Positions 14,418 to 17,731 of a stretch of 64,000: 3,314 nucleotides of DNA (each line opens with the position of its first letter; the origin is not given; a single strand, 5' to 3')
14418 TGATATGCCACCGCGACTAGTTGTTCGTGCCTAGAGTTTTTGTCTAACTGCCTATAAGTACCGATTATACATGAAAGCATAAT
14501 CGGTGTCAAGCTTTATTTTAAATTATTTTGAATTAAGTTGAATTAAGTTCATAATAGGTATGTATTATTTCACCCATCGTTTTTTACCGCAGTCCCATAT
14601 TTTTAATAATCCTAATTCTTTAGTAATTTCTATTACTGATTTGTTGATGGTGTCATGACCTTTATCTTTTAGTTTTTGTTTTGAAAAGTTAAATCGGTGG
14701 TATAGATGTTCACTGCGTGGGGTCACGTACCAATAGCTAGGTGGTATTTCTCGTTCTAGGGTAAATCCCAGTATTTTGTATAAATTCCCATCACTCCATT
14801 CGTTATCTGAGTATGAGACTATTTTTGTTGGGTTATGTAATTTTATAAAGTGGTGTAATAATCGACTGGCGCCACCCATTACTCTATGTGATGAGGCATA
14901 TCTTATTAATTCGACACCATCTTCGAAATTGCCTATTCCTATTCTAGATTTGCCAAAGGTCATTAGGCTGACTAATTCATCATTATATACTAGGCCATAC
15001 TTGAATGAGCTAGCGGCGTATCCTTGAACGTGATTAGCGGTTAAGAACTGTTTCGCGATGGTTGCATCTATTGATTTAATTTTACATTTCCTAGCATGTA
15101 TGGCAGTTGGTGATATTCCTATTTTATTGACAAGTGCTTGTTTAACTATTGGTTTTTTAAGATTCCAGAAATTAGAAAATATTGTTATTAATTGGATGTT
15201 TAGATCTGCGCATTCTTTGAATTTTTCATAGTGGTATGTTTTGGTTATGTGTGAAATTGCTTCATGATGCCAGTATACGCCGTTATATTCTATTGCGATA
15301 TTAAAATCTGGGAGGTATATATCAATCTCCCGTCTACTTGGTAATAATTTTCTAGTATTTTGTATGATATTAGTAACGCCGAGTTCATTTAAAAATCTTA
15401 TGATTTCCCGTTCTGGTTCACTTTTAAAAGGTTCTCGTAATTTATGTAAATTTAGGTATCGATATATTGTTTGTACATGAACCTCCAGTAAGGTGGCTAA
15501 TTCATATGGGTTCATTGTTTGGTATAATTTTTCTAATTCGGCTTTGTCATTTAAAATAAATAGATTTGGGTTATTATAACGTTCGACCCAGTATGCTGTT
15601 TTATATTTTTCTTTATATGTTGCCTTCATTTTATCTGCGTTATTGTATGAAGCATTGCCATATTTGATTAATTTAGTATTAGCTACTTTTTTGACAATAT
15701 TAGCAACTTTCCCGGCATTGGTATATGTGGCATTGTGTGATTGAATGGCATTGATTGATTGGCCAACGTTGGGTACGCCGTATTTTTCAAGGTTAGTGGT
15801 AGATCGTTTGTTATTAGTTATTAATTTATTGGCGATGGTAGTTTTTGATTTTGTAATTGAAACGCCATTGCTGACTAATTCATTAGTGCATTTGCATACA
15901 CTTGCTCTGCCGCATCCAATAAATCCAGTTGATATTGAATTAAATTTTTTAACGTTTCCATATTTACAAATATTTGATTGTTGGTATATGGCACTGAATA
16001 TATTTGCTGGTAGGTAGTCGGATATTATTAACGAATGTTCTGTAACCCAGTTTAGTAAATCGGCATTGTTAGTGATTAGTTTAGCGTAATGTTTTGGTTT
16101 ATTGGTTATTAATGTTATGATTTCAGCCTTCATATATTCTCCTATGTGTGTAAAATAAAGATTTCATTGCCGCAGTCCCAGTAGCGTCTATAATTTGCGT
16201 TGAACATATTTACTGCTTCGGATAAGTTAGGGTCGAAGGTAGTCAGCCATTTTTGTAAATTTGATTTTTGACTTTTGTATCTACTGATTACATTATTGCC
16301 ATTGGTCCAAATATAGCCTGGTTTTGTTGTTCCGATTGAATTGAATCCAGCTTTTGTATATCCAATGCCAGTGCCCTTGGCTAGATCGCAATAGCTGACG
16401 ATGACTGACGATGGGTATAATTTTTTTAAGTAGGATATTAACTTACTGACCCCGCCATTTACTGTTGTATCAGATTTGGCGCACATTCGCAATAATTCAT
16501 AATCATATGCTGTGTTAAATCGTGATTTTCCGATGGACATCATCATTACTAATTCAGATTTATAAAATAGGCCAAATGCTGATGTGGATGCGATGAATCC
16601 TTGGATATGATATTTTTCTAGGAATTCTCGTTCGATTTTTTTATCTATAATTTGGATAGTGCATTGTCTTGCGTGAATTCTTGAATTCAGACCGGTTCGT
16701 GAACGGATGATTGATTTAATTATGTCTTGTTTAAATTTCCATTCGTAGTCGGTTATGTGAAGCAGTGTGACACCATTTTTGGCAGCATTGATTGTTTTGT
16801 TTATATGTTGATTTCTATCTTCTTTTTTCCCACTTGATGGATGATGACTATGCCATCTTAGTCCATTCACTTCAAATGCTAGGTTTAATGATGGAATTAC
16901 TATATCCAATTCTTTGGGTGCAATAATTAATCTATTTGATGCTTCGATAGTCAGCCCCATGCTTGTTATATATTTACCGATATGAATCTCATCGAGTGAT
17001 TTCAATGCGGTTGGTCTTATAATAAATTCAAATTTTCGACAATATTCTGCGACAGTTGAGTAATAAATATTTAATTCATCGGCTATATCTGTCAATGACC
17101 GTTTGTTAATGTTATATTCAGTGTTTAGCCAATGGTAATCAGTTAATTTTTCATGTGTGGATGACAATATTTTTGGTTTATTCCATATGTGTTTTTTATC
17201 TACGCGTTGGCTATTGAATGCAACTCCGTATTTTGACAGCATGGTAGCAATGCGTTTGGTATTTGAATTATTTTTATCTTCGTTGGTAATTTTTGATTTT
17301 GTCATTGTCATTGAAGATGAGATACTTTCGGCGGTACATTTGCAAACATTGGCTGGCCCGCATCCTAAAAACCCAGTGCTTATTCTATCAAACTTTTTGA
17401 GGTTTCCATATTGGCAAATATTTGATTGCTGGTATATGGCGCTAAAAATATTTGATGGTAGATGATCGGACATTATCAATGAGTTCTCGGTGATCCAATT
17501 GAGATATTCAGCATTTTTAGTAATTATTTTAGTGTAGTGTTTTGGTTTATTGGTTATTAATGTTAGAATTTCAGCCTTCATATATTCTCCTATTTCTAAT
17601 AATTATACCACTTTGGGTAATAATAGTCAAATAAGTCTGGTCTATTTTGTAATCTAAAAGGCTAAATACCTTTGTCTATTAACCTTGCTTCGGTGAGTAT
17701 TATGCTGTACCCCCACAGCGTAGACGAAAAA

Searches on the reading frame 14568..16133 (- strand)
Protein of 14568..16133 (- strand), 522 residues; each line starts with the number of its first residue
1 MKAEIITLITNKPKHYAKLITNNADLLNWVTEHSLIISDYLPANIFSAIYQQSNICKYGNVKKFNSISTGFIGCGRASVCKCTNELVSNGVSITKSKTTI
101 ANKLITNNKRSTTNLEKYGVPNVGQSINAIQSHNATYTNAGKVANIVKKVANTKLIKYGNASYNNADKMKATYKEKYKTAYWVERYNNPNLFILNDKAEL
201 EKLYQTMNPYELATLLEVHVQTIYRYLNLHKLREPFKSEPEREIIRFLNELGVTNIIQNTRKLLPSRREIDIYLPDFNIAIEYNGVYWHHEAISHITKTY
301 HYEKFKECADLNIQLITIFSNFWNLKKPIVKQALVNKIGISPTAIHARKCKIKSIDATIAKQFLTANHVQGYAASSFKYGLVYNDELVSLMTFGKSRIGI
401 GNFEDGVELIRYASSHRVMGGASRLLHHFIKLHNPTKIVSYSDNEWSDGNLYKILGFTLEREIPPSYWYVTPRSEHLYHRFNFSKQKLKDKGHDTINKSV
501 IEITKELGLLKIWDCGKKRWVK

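Call 46: search_protein_families(library=phrogs, proteins=[window:14568-16133:-], max_evalue=0.00001)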
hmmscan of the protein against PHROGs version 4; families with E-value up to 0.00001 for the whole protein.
window:14568-16133:- (522 aa): 3 families
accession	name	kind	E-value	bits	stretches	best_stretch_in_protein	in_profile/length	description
phrog_3339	-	DNA, RNA and nucleotide metabolism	1.5e-104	352.1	1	80-521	77-532/536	homing endonuclease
phrog_559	-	DNA, RNA and nucleotide metabolism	3.2e-79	268.3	1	231-522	305-599/607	HNH endonuclease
phrog_29804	-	unknown function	3.4e-31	109.7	1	260-502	268-500/534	-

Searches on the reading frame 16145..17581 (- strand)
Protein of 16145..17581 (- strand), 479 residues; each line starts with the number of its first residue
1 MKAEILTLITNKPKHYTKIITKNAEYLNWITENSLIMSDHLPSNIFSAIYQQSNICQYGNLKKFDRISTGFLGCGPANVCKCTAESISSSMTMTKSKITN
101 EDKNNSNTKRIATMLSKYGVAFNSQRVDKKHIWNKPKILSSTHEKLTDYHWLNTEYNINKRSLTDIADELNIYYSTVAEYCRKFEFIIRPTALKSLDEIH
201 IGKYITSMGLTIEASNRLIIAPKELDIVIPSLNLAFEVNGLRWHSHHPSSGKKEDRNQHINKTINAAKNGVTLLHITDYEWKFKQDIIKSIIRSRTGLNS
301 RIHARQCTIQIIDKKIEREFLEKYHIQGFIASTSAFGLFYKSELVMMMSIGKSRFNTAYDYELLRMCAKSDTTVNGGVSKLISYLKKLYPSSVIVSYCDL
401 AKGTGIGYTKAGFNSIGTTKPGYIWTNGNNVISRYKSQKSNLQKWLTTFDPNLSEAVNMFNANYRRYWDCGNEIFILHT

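Call 46: search_protein_families(library=phrogs, proteins=[window:16145-17581:-], max_evalue=0.00001)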
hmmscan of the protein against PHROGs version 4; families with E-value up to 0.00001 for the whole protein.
window:16145-17581:- (479 aa): 3 families
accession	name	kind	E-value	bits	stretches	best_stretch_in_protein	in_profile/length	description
phrog_3339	-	DNA, RNA and nucleotide metabolism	9.8e-90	303.1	1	49-477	110-533/536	homing endonuclease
phrog_559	-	DNA, RNA and nucleotide metabolism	3e-71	242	1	89-478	204-600/607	HNH endonuclease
phrog_29804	-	unknown function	6.6e-38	131.9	1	223-477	276-530/534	-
